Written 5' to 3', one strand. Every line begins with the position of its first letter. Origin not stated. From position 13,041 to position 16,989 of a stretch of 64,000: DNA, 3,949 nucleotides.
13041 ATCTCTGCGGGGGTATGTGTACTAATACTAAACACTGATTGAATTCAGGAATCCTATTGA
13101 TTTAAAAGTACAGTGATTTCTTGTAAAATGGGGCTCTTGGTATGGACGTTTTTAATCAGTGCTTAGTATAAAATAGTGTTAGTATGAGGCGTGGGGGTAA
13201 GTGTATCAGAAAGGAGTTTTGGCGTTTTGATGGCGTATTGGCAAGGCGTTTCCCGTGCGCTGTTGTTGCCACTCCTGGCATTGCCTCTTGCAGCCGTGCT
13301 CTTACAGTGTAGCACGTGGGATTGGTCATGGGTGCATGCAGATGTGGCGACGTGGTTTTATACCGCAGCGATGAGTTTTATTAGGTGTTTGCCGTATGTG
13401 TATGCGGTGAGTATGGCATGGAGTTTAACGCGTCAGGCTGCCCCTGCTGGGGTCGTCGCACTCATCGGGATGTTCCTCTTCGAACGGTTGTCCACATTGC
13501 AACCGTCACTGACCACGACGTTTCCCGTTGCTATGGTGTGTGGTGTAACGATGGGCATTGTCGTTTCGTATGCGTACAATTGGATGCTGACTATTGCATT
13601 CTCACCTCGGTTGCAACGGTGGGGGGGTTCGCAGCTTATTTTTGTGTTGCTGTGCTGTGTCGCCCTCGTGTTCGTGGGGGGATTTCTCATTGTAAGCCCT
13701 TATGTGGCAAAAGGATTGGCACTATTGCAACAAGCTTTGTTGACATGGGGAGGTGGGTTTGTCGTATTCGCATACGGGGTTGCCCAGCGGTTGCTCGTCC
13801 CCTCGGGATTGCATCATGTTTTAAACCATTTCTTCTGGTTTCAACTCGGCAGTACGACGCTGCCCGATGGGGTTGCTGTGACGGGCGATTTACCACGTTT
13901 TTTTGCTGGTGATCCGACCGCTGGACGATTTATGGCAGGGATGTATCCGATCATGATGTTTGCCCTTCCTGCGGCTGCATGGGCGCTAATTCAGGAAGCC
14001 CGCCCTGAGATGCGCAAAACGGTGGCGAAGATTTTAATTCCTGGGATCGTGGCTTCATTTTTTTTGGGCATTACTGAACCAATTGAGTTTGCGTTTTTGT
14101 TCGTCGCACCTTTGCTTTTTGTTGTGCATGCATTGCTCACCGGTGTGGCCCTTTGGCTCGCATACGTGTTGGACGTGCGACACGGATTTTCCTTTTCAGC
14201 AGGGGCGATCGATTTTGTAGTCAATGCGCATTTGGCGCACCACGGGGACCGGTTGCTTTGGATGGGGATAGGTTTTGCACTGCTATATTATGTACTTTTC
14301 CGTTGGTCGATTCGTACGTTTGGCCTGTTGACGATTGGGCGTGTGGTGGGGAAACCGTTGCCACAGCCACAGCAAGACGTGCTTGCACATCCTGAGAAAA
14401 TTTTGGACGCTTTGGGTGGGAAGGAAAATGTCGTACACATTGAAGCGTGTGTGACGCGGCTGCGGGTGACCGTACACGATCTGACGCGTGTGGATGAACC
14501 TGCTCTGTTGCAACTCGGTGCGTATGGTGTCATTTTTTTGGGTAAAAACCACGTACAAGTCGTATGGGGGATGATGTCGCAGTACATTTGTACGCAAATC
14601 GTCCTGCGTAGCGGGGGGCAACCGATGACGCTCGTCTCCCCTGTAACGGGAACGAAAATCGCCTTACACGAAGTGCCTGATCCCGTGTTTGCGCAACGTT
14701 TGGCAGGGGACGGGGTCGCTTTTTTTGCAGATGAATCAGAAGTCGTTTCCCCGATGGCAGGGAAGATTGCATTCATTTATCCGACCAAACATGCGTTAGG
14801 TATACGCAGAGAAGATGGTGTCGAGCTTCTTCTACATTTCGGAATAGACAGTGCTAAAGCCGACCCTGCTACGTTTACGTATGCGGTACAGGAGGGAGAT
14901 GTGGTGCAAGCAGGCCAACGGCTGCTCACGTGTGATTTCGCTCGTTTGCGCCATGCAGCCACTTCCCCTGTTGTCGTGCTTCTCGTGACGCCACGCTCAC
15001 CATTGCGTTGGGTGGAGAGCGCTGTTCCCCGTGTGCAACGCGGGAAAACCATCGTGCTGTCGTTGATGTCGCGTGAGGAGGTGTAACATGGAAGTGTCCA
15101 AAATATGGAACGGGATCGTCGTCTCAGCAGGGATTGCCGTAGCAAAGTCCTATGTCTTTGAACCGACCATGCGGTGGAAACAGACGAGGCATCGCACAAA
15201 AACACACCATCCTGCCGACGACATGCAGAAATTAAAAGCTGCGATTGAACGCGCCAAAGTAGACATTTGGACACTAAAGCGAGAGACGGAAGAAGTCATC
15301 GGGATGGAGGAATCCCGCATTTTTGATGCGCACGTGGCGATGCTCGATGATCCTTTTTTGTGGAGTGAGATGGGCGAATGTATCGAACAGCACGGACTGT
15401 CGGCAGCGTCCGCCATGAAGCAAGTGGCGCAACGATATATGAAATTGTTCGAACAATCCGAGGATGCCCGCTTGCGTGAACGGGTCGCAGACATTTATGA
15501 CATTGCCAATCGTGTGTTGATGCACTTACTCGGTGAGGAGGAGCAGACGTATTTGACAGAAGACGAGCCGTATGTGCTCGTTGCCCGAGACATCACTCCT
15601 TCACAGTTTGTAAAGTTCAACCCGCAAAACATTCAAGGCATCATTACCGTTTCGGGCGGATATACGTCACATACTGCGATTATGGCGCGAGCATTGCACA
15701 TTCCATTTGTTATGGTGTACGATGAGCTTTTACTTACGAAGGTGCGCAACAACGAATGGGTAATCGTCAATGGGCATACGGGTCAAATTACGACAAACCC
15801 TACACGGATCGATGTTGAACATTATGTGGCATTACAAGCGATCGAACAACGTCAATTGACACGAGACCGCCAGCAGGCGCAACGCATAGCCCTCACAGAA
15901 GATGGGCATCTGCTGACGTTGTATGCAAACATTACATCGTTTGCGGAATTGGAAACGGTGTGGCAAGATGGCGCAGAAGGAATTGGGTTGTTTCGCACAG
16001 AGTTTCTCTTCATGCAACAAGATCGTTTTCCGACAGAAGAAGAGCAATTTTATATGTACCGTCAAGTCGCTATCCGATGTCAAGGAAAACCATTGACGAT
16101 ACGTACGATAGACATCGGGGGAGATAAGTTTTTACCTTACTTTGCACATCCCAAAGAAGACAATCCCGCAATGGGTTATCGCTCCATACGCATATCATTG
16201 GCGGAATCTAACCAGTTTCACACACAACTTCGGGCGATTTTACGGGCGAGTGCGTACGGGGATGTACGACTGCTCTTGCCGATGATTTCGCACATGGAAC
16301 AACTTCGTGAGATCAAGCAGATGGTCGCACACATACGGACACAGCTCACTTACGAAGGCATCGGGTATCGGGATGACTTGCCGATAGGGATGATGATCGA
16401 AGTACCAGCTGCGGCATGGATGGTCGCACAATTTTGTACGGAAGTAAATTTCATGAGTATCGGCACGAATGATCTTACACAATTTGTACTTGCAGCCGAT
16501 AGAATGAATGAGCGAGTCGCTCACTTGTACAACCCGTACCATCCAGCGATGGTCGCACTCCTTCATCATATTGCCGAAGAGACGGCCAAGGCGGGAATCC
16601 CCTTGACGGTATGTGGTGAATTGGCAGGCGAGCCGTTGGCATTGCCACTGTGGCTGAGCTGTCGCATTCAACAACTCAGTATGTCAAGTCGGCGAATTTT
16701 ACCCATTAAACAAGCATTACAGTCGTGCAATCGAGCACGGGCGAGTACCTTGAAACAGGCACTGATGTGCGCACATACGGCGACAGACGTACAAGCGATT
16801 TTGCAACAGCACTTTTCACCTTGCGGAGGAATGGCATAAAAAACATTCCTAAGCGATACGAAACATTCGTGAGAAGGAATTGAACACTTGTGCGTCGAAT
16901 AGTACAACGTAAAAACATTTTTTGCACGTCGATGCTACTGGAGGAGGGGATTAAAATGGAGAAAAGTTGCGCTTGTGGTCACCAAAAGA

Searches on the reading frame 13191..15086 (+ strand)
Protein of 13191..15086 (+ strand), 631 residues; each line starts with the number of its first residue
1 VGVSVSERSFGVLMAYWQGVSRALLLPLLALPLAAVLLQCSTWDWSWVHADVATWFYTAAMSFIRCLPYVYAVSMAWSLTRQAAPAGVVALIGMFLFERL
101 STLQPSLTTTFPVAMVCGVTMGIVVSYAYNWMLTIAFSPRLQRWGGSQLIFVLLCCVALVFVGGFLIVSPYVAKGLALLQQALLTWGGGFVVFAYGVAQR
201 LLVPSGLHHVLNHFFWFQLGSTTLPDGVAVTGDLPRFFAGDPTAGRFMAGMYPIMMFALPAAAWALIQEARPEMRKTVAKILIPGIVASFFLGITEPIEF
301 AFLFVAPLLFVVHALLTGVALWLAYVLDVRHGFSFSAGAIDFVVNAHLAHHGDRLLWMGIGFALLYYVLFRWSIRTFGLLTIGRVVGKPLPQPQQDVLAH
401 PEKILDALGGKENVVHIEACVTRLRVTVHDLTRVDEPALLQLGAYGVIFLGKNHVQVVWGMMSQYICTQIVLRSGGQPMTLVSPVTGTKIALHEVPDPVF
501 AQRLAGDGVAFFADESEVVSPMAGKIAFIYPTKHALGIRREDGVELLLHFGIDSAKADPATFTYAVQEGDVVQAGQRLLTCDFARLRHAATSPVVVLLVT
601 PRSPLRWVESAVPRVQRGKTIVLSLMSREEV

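Call 18: search_protein_families(library=ncbifam, proteins=[window:13191-15086:+])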
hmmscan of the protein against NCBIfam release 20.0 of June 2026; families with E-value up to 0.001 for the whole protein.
window:13191-15086:+ (631 aa): 20 families
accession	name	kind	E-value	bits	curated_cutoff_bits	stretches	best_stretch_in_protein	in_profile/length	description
TIGR01998.1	PTS-II-BC-nag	equivalog_domain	1.3e-106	357.2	553.2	1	14-470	2-474/475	N-acetylglucosamine-specific PTS transporter subunit IIBC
NF007608.0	PRK10255.1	equivalog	1.7e-101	340.7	1010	2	14-468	4-460/648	PTS N-acetyl glucosamine transporter subunit IIABC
TIGR02002.1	PTS-II-BC-glcB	equivalog_domain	5.1e-91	305.9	591.8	1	14-470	5-496/502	glucose-specific PTS transporter subunit IIBC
NF008301.0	PRK11089.1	equivalog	1.4e-83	281.1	647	1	13-470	5-470/477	PTS glucose transporter subunit IIBC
TIGR02004.1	PTS-IIBC-malX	hypoth_equivalog_domain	1.1e-52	179.2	632.2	1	113-468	137-511/517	maltose/glucose-specific PTS transporter subunit IIBC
NF007509.0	PRK10110.1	subfamily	1.1e-52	179.1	665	1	114-467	147-518/530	PTS maltose transporter subunit IICB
TIGR01995.1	PTS-II-ABC-beta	subfamily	1.1e-41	143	614.7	2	479-601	471-593/618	beta-glucoside-specific PTS transporter subunit IIABC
TIGR02005.1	PTS-IIBC-alpha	subfamily_domain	2.1e-36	125.3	607.3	2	114-384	138-416/524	alpha-glucoside-specific PTS transporter subunit IIBC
NF007335.0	PRK09824.1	equivalog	7.5e-34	117.3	894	1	479-595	479-598/627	PTS beta-glucoside transporter subunit IIABC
TIGR00830.1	PTBA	subfamily_domain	1e-31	109.4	97.5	1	481-600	1-120/121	glucose PTS transporter subunit IIA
TIGR00852.1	pts-Glc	subfamily_domain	1.5e-30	106.5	291.1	1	110-329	56-290/290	maltose/glucose-specific PTS transporter subunit IIC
TIGR02003.1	PTS-II-BC-unk1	hypoth_equivalog_domain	2.2e-28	99.1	649.85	1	245-464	302-535/547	PTS transporter subunit IIBC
NF006962.0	PRK09439.1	equivalog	7.5e-28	97.4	212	1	479-625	21-167/169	PTS glucose transporter subunit IIA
TIGR00826.1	EIIB_glc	domain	4.7e-13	49.3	45.75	1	401-460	30-88/88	glucose PTS transporter subunit EIIB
NF007255.0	PRK09702.1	equivalog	2e-12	47.1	321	1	400-465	72-137/161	PTS sugar transporter subunit IIB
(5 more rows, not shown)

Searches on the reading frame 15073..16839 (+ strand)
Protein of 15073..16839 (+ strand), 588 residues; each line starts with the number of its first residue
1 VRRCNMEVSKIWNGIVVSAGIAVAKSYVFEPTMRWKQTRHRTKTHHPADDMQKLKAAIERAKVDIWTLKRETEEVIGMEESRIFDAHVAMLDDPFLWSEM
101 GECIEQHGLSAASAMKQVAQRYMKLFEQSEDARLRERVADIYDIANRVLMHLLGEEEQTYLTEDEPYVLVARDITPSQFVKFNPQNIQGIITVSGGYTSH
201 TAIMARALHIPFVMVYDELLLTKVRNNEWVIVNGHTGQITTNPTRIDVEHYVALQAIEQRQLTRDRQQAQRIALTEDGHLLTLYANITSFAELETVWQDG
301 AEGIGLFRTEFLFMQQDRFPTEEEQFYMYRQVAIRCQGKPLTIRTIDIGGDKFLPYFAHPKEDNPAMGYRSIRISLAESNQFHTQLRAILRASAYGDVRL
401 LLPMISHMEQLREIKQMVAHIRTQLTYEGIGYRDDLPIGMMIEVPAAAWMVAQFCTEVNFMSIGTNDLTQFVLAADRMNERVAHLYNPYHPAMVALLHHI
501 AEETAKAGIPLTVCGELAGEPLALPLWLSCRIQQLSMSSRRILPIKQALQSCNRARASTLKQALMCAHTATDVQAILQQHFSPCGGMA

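Call 18: search_protein_families(library=ncbifam, proteins=[window:15073-16839:+])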
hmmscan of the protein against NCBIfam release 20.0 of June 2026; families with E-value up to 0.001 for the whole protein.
window:15073-16839:+ (588 aa): 8 families
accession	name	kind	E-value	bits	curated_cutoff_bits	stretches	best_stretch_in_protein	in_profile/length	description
TIGR01417.1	PTS_I_fam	equivalog_domain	4.7e-165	550.2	341.7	1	14-577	3-564/565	phosphoenolpyruvate--protein phosphotransferase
NF008382.0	PRK11177.1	equivalog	1.3e-138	463.2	824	1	13-580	3-568/575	phosphoenolpyruvate-protein phosphotransferase PtsI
NF008283.0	PRK11061.1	equivalog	1.1e-121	407.5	583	1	13-581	172-735/748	phosphoenolpyruvate--protein phosphotransferase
NF005057.0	PRK06464.1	equivalog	3.3e-46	157.8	598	2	331-555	563-791/798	phosphoenolpyruvate synthase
TIGR01418.1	PEP_synth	equivalog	2.3e-40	138.7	739.75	2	331-519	557-748/784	pyruvate, water dikinase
NF008478.1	PRK11377.1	equivalog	2.8e-37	128.8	520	1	28-239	262-470/473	dihydroxyacetone kinase phosphoryl donor subunit DhaM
TIGR01828.1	pyru_phos_dikin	equivalog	1.8e-31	108.9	843.45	2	361-542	651-853/865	pyruvate, phosphate dikinase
NF004882.0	PRK06241.2-3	equivalog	0.00012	20.4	850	1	187-240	765-817/827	phosphoenolpyruvate synthase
